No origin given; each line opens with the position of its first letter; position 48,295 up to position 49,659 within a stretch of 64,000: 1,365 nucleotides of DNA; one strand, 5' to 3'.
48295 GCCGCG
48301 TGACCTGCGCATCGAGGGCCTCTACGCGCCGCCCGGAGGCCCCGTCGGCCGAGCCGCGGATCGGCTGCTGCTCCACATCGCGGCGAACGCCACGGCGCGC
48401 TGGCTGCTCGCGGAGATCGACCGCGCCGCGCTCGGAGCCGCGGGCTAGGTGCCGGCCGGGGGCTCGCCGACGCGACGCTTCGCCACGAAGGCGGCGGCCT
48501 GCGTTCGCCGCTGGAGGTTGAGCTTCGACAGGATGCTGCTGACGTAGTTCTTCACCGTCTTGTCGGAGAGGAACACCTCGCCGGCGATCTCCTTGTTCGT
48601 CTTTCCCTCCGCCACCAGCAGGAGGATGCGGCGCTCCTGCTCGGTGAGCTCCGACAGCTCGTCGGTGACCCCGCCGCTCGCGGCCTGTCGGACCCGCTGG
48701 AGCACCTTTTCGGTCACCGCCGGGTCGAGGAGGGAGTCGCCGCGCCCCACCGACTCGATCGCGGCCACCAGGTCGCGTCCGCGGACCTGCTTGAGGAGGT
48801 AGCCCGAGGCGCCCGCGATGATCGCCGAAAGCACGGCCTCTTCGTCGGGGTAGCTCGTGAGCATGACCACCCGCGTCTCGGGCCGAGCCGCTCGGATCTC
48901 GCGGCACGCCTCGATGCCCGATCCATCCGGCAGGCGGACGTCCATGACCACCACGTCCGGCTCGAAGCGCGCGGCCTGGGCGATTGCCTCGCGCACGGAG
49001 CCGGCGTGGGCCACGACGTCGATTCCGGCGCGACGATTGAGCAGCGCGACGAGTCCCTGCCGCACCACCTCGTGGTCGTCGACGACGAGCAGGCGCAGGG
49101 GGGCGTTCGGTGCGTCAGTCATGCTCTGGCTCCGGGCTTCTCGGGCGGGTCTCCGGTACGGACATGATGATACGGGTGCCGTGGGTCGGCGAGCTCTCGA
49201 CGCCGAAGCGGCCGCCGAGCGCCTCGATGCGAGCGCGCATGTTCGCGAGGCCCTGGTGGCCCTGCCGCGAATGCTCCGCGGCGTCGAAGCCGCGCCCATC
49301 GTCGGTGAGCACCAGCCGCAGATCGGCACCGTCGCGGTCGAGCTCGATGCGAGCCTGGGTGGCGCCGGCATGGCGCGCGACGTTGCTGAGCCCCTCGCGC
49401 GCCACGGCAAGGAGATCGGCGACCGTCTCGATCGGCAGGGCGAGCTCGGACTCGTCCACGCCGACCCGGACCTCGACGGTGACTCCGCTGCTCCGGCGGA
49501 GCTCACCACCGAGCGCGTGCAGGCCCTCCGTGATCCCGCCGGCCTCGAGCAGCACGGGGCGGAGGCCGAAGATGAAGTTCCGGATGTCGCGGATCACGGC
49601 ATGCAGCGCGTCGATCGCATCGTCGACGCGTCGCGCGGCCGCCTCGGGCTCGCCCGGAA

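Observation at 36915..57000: Dormancy/hypoxia-type stress island organised around a DosS/DosR-like two-component system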

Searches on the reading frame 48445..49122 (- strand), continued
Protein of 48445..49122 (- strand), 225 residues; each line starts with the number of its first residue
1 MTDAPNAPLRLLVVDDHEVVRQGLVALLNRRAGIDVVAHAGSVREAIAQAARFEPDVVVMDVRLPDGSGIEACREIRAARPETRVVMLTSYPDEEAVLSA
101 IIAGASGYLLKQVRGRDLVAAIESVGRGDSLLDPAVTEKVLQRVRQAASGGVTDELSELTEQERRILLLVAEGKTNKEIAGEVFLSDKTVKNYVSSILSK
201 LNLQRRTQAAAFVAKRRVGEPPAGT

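Call 59: search_solved_structures(query=window:48445-49122:-, show_alignments=5, max_evalue=1e-22)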
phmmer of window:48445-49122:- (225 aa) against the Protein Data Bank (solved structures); distinct sequences matched with E-value up to 1e-22: 9.
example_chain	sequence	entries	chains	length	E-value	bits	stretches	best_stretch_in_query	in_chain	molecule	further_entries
3c3w_A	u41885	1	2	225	4.5e-63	215.6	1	10-223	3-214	TWO COMPONENT TRANSCRIPTIONAL REGULATORY PROTEIN DEVR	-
5hev_A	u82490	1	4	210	3.6e-44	153.9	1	9-215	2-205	Response regulator protein VraR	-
7ve6_A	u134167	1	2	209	4.9e-43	150.3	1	9-213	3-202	Response regulator protein VraR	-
4gvp_A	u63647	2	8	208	5.9e-43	150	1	9-213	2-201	Response regulator protein vraR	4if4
1a04_A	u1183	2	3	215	2.1e-32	115.6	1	7-218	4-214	NITRATE/NITRITE RESPONSE REGULATOR PROTEIN NARL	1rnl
4zmr_A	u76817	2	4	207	1.5e-25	93.1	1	8-215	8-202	Response regulator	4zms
4ldz_A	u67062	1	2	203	2.2e-25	92.6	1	9-210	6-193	Transcriptional regulatory protein DesR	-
4hye_A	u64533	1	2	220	2.6e-25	92.4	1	9-215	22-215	Response regulator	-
4yn8_A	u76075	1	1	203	1.2e-23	87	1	5-214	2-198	Response regulator ChrA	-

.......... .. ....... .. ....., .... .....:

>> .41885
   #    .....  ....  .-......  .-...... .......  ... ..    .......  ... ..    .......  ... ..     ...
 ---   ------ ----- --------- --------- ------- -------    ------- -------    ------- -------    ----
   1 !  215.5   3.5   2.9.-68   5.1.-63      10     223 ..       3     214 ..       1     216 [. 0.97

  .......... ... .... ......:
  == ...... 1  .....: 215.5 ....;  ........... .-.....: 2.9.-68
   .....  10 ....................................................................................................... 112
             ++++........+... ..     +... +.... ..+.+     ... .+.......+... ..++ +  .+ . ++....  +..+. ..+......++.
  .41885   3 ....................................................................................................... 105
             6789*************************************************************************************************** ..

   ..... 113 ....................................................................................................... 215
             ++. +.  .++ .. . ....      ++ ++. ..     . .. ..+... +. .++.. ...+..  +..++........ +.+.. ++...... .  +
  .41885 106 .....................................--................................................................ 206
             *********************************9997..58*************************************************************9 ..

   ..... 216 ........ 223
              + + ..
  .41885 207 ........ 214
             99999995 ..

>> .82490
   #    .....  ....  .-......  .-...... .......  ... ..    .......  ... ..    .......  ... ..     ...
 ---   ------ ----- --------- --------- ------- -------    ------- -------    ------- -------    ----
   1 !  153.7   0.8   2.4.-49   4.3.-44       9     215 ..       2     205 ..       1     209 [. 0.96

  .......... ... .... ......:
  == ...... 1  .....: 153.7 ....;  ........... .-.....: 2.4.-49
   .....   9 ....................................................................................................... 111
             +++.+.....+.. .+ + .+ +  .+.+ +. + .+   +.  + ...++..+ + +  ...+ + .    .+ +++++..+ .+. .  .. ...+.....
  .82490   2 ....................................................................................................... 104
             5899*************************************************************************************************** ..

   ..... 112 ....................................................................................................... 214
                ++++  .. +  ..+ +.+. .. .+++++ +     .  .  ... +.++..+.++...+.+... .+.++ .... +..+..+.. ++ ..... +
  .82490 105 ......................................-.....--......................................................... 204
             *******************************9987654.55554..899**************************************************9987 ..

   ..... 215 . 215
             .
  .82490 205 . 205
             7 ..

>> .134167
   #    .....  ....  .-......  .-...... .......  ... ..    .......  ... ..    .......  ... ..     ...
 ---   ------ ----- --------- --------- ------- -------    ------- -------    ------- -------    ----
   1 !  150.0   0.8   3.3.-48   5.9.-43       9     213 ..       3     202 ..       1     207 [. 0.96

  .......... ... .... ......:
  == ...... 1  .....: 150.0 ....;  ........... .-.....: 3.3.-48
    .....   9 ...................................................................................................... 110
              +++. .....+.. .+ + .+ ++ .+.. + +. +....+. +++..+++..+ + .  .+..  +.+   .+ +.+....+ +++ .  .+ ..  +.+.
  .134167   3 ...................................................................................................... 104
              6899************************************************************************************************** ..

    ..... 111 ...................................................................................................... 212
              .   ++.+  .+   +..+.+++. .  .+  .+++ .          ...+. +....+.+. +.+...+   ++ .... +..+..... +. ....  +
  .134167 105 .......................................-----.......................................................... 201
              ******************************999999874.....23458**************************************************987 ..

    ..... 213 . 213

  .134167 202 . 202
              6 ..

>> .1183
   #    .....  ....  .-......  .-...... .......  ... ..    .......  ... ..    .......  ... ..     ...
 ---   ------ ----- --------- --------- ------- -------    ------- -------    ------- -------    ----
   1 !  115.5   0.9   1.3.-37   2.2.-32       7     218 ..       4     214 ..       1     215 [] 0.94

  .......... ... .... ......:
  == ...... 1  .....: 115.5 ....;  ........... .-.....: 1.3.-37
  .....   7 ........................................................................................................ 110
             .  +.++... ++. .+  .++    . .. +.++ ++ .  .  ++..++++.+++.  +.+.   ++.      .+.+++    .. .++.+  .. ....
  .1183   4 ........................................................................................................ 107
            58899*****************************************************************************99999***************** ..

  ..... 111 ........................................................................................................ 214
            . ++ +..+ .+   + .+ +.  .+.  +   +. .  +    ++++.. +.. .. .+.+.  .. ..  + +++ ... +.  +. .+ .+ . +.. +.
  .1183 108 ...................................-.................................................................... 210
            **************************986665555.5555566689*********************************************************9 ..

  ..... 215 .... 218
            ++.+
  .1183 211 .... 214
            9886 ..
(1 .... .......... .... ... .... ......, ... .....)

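Call 75: search_protein_families(library=ncbifam, proteins=[L001:7244-8290:-, L002:8053-8454:+, L024:15228-16499:+, L002:6809-7912:-, L011:10954-11484:+], max_evalue=0.00001)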
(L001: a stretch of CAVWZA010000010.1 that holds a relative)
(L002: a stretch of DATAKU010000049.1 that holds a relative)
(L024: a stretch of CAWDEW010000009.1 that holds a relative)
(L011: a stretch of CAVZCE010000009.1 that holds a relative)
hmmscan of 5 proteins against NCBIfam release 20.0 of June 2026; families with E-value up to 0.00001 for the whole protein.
L001:7244-8290:- (348 aa): 4 families
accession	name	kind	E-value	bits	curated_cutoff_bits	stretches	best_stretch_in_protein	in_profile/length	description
TIGR02376.1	Cu_nitrite_red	equivalog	1.6e-61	208.4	296.3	1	71-336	27-309/326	copper-containing nitrite reductase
TIGR01480.1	copper_res_A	subfamily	3.9e-14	52.1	478.95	1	68-207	42-182/593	copper resistance system multicopper oxidase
TIGR03388.1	ascorbase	equivalog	2.1e-12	46.5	614.8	1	84-208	13-144/542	L-ascorbate oxidase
TIGR03389.1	laccase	equivalog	1.9e-08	33.6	558.9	1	93-269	24-214/539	laccase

L002:8053-8454:+ (133 aa): 8 families
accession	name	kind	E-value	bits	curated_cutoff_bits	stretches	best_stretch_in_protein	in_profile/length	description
TIGR00738.1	rrf2_super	superfamily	1.2e-30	106.1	73.3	1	5-132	3-131/132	Rrf2 family transcriptional regulator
TIGR02010.1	IscR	equivalog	5.3e-20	71.6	207.55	1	4-131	2-129/135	Fe-S cluster assembly transcriptional regulator IscR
TIGR02944.1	suf_reg_Xantho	equivalog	8.1e-19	68.3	110.65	1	5-131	4-130/130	SUF system Fe-S cluster assembly regulator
NF008886.0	PRK11920.1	equivalog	1.8e-17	63.4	193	1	4-131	2-130/153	iron-responsive transcriptional regulator RirA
NF008110.0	PRK10857.1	equivalog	1.1e-13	51.3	275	1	4-130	2-128/164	Fe-S cluster assembly transcriptional regulator IscR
NF047409.1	Cys_reg_CymR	equivalog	1.1e-11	45.1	195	1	5-86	3-85/139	cysteine metabolism transcriptional regulator CymR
NF008240.0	PRK11014.1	equivalog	7e-10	39.1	182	1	4-130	2-126/141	nitric oxide-sensing transcriptional repressor NsrR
NF041852.1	trans_reg_HypR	equivalog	4e-06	26.9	180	1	12-97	8-93/139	redox-sensitive transcriptional regulator HypR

L024:15228-16499:+ (423 aa): 4 families
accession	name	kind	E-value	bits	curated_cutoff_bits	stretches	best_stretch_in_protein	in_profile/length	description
TIGR03948.1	butyr_acet_CoA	equivalog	3e-88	296.5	674.8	1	2-421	9-438/445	butyryl-CoA:acetate CoA-transferase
TIGR03458.1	YgfH_subfam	subfamily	3.3e-35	121.7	658.7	1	199-418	250-460/489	succinate CoA transferase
NF053666.1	BtrAceCoATfers1341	equivalog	9.8e-31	107.2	740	1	202-414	252-456/492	butyryl-CoA:acetate CoA transferase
NF053853.1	ScActCoATferScpC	equivalog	1e-27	97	500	1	202-416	257-462/493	succinyl-CoA:acetate CoA-transferase ScpC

L002:6809-7912:- (367 aa): 3 families
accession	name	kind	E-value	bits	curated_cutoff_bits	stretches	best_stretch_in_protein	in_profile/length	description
TIGR02376.1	Cu_nitrite_red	equivalog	3.1e-54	184.5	296.3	1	89-355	26-309/326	copper-containing nitrite reductase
TIGR03388.1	ascorbase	equivalog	6.8e-12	44.8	614.8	1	106-239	16-157/542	L-ascorbate oxidase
TIGR01480.1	copper_res_A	subfamily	2e-11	43.1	478.95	1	88-238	43-194/593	copper resistance system multicopper oxidase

L011:10954-11484:+ (176 aa): 1 family
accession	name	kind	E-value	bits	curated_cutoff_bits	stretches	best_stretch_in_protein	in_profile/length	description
NF041179.1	TQO_large_DoxD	equivalog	2.1e-08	34.4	300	1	7-174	12-178/181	thiosulfate:quinone oxidoreductase large subunit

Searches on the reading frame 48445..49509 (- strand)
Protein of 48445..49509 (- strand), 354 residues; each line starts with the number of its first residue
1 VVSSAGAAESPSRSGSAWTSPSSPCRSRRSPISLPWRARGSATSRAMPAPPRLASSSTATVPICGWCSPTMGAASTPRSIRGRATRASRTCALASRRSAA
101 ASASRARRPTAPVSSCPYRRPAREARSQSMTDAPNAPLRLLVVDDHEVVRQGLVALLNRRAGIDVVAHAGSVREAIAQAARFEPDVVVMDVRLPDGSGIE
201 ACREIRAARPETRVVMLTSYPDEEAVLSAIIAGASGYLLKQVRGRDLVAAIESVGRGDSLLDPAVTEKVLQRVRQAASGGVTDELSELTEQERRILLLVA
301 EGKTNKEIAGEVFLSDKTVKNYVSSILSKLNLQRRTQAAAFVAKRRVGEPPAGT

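Call 7: search_protein_families(library=pfam, proteins=[window:48445-49509:-], max_evalue=0.01)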
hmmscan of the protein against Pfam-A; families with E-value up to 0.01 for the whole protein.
window:48445-49509:- (354 aa): 5 families
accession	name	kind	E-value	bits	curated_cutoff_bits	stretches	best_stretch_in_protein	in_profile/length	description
PF00072.30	Response_reg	-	7.4e-28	97.4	30.2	1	141-252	2-111/111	Response regulator receiver domain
PF00196.25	GerE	-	4.4e-18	65.1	23.5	1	287-341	2-56/57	Bacterial regulatory proteins, luxR family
PF08281.18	Sigma70_r4_2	-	3.7e-08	33.3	25.7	1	283-330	6-54/54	Sigma-70, region 4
PF13384.12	HTH_23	-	0.002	18.3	24.6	1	293-323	8-38/50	Homeodomain-like domain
PF04545.22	Sigma70_r4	-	0.0039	17.1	24.1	1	285-330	2-48/50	Sigma-70, region 4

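Call 8: search_solved_structures(query=window:48445-49509:-, show_alignments=2)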
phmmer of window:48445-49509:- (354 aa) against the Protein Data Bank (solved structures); distinct sequences matched with E-value up to 0.001: 276 (the best 60 are shown).
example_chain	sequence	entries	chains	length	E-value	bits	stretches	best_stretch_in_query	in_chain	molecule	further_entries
3c3w_A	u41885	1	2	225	2.5e-62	214.3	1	139-352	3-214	TWO COMPONENT TRANSCRIPTIONAL REGULATORY PROTEIN DEVR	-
5hev_A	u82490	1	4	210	1.5e-43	152.6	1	138-344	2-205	Response regulator protein VraR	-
7ve6_A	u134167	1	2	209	2e-42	148.9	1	138-342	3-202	Response regulator protein VraR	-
4gvp_A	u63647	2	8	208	2.4e-42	148.7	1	138-342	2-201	Response regulator protein vraR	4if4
1a04_A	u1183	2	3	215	7.2e-32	114.3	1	136-347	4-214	NITRATE/NITRITE RESPONSE REGULATOR PROTEIN NARL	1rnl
4hye_A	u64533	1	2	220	6.4e-25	91.4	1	135-344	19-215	Response regulator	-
4zmr_A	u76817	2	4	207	7.1e-25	91.3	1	137-344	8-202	Response regulator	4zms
4ldz_A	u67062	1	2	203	8.8e-25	91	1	138-339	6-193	Transcriptional regulatory protein DesR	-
4yn8_A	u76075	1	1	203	3.9e-23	85.6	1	134-343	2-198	Response regulator ChrA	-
3cz5_A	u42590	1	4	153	3.3e-22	82.5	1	138-272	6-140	Two-component response regulator, LuxR family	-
1zlj_A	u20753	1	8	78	1.4e-18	70.6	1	281-352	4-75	Dormancy Survival Regulator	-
1zlk_A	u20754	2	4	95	2e-18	70.1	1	281-352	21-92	Dormancy Survival Regulator | TWO COMPONENT TRANSCRIPTIONAL REGULATORY PROTEIN DEVR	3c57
5f64_A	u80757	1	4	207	7.5e-17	64.9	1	138-348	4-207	Positive transcription regulator EvgA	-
6er7_A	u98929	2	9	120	1.1e-16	64.5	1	139-251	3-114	120aa long hypothetical chemotaxis protein (CheY)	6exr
8zwn_A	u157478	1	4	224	1.2e-16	64.3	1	139-348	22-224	DNA-binding transcriptional activator EvgA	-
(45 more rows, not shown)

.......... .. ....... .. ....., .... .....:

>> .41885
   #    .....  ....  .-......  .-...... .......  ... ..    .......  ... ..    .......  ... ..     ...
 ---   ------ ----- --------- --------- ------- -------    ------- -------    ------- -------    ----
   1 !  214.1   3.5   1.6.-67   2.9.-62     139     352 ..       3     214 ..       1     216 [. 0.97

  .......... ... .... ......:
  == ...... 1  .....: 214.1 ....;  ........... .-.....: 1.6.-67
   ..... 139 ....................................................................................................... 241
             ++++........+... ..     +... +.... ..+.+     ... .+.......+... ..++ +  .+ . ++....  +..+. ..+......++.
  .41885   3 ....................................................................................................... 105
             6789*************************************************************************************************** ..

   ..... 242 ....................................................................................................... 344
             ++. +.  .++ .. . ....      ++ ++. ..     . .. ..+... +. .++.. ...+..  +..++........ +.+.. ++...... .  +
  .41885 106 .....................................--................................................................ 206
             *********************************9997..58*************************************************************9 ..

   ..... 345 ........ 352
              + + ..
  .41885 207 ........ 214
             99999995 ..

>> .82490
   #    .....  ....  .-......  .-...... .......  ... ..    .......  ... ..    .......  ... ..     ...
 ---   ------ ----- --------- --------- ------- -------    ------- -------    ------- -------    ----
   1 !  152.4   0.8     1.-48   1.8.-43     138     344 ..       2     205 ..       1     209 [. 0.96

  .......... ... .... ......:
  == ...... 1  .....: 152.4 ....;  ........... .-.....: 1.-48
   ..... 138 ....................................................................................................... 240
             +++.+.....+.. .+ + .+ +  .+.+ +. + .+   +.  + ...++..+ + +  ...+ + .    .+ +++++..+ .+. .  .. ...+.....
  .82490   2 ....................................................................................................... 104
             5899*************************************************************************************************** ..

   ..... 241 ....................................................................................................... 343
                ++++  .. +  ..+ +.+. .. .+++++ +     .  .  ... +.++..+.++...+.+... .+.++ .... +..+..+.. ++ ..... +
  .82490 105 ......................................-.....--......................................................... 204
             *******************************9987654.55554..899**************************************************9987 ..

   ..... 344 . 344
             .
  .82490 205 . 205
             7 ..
